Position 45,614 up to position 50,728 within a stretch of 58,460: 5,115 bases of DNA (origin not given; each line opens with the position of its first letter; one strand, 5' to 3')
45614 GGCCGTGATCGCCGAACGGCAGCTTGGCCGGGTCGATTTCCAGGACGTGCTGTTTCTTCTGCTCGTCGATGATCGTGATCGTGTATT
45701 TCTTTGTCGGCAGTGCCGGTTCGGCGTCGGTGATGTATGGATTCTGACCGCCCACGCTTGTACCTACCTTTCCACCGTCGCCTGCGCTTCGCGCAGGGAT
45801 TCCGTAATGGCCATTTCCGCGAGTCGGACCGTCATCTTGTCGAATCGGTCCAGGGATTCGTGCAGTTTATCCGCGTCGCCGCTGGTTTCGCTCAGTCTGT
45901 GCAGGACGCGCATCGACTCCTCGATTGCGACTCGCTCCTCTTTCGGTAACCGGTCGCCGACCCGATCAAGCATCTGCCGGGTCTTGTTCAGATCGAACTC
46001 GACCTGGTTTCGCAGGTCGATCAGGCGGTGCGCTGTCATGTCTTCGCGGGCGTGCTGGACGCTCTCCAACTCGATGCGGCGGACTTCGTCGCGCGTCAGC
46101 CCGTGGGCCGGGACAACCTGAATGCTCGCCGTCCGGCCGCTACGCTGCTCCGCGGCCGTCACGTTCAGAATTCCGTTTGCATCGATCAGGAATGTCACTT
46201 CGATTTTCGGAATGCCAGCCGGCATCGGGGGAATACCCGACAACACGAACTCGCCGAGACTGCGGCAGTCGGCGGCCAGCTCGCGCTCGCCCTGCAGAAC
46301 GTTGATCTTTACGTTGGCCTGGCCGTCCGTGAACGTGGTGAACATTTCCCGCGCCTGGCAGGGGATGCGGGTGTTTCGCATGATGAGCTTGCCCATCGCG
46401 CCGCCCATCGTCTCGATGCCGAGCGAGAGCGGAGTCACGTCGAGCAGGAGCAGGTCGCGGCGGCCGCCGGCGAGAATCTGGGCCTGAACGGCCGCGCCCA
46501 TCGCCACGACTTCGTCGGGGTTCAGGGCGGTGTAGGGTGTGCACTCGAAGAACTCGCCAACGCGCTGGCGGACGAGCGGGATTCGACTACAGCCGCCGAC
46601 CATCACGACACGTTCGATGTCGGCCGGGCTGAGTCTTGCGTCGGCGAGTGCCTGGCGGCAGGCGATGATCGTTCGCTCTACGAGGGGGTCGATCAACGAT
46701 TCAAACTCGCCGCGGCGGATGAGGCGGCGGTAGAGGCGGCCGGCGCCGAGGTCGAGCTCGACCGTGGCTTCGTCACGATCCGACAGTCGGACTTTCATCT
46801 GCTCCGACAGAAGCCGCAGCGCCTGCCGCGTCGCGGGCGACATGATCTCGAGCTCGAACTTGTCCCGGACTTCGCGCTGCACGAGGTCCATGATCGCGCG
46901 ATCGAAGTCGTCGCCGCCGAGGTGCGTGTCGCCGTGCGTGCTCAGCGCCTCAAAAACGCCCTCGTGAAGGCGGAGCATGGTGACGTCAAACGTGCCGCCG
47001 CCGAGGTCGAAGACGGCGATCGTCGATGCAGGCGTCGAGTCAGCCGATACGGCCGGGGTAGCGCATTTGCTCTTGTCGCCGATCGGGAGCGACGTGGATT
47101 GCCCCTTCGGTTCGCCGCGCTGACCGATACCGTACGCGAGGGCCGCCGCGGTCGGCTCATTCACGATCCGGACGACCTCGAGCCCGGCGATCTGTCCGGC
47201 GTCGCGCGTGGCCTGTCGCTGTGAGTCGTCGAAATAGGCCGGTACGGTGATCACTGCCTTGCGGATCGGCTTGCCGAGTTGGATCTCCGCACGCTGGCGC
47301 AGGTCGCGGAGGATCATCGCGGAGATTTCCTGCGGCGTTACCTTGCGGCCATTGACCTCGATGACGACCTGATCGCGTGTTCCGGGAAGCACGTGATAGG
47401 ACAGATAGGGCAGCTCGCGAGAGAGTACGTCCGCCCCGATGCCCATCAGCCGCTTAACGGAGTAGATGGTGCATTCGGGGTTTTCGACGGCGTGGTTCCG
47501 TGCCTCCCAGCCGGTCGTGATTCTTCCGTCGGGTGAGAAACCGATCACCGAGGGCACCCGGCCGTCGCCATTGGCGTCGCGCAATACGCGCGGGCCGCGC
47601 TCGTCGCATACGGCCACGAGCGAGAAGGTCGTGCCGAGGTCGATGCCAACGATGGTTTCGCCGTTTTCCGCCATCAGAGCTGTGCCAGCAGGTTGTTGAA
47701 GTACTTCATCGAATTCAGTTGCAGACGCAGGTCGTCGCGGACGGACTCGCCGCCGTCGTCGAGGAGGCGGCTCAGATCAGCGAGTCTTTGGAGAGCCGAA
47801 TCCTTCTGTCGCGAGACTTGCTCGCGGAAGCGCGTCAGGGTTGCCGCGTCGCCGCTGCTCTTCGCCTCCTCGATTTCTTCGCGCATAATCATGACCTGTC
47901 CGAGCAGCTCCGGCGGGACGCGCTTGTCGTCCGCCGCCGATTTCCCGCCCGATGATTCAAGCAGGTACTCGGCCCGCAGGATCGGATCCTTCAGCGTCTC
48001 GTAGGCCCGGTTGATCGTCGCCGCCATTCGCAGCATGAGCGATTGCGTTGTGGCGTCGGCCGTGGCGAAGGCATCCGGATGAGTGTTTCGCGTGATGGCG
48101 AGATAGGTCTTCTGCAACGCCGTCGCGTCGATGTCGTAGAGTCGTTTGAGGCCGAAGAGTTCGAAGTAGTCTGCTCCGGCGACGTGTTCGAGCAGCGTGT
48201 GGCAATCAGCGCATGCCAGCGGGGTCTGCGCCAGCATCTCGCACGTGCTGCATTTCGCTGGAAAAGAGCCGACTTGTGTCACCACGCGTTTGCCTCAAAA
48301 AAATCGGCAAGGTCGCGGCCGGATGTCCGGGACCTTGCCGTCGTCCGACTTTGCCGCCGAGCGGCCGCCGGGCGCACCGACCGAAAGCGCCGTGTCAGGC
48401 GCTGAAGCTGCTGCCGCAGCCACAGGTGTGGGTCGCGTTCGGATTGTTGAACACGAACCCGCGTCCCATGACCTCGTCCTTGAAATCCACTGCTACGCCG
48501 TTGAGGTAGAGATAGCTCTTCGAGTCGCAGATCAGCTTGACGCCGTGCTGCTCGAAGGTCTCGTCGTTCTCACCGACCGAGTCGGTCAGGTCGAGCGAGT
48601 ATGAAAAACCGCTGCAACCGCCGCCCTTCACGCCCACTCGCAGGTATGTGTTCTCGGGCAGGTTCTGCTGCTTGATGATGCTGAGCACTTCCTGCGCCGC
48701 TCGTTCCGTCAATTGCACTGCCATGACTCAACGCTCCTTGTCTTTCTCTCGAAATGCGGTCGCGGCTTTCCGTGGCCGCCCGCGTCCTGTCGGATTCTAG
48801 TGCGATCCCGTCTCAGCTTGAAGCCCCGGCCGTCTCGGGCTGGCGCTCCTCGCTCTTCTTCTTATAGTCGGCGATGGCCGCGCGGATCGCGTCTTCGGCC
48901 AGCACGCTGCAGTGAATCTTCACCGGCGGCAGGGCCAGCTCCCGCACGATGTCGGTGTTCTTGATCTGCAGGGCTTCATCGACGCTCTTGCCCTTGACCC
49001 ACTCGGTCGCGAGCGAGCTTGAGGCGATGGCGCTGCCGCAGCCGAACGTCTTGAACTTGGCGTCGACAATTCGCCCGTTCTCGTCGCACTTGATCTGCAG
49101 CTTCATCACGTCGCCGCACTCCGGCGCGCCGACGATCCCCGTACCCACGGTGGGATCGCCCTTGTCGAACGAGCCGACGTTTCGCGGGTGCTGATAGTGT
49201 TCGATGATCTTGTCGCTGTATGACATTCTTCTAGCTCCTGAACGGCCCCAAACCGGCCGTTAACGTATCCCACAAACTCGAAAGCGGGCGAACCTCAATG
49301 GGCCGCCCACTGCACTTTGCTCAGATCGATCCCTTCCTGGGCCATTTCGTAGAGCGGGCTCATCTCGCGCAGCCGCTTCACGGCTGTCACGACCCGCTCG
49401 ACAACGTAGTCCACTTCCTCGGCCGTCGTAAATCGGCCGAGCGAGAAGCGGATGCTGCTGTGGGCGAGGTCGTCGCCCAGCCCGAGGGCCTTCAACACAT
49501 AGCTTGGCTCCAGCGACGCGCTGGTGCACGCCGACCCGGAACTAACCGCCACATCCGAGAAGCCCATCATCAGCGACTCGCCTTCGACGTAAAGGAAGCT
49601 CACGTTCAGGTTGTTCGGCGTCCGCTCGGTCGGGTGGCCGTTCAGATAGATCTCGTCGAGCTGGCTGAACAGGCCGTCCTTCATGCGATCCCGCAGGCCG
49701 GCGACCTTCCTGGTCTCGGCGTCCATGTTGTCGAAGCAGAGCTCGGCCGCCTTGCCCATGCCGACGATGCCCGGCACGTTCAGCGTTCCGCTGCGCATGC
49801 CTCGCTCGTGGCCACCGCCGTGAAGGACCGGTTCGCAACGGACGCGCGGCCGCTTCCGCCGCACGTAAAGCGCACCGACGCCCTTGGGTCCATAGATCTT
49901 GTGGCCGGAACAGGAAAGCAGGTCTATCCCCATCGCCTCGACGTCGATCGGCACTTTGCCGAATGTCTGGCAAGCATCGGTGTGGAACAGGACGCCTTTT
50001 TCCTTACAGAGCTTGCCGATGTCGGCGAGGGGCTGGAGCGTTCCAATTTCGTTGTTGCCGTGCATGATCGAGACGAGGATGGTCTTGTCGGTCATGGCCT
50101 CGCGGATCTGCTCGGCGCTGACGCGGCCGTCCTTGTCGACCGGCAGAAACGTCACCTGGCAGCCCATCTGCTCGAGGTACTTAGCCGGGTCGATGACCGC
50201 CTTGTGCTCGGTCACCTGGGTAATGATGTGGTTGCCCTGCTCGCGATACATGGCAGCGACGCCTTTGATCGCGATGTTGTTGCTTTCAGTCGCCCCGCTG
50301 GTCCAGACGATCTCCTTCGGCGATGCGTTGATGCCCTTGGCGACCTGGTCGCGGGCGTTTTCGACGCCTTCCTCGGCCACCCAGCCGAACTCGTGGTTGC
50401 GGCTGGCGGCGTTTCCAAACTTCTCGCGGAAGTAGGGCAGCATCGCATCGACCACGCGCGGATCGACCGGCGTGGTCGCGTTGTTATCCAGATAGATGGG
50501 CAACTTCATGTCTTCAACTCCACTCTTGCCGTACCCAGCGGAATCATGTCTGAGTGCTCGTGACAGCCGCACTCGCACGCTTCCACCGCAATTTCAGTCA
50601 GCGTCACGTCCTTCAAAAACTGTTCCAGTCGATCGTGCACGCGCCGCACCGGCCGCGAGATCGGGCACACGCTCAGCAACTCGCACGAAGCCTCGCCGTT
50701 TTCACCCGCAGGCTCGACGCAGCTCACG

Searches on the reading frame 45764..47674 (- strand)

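Call 19: search_protein_families(library=pfam, proteins=[window:45764-47674:-], max_evalue=0.001)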
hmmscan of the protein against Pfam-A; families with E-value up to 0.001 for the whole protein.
window:45764-47674:- (636 aa): 2 families
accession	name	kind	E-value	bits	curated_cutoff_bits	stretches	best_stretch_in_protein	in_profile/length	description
PF00012.26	HSP70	-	5.8e-185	616.4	20.6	1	8-621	1-596/599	Hsp70 protein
PF06723.19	MreB_Mbl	-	1.7e-13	50.6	27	1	116-396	72-317/327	MreB/Mbl protein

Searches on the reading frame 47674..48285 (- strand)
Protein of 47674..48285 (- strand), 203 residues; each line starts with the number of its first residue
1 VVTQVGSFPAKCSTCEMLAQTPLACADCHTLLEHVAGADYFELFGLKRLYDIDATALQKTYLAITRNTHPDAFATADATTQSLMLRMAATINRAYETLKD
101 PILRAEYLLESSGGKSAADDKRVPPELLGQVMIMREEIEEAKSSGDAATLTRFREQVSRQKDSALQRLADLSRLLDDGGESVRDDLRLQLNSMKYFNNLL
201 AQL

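Call 41: search_protein_families(library=pfam, proteins=[window:47674-48285:-], max_evalue=0.001)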
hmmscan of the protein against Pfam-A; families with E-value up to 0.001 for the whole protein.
window:47674-48285:- (203 aa): 2 families
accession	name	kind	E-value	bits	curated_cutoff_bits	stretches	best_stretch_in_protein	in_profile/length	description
PF07743.18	HSCB_C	-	4.8e-09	36.9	22.1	1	124-202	2-72/74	HSCB C-terminal oligomerisation domain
PF00226.36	DnaJ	-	3.6e-05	24.2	27.8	1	39-107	1-62/63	DnaJ domain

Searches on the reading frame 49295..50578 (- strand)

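Call 19: search_protein_families(library=pfam, proteins=[window:49295-50578:-], max_evalue=0.001)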
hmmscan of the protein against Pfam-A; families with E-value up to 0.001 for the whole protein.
window:49295-50578:- (427 aa): 3 families
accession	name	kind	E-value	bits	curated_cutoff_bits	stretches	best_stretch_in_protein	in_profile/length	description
PF00266.25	Aminotran_5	-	1.4e-90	304.4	21.5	1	28-392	1-371/371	Aminotransferase class-V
PF01041.23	DegT_DnrJ_EryC1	-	6.4e-06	26.1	19.8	1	91-207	43-151/360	DegT/DnrJ/EryC1/StrS aminotransferase family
PF01212.27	Beta_elim_lyase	-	2.9e-05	24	27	1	90-206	50-173/288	Beta-eliminating lyase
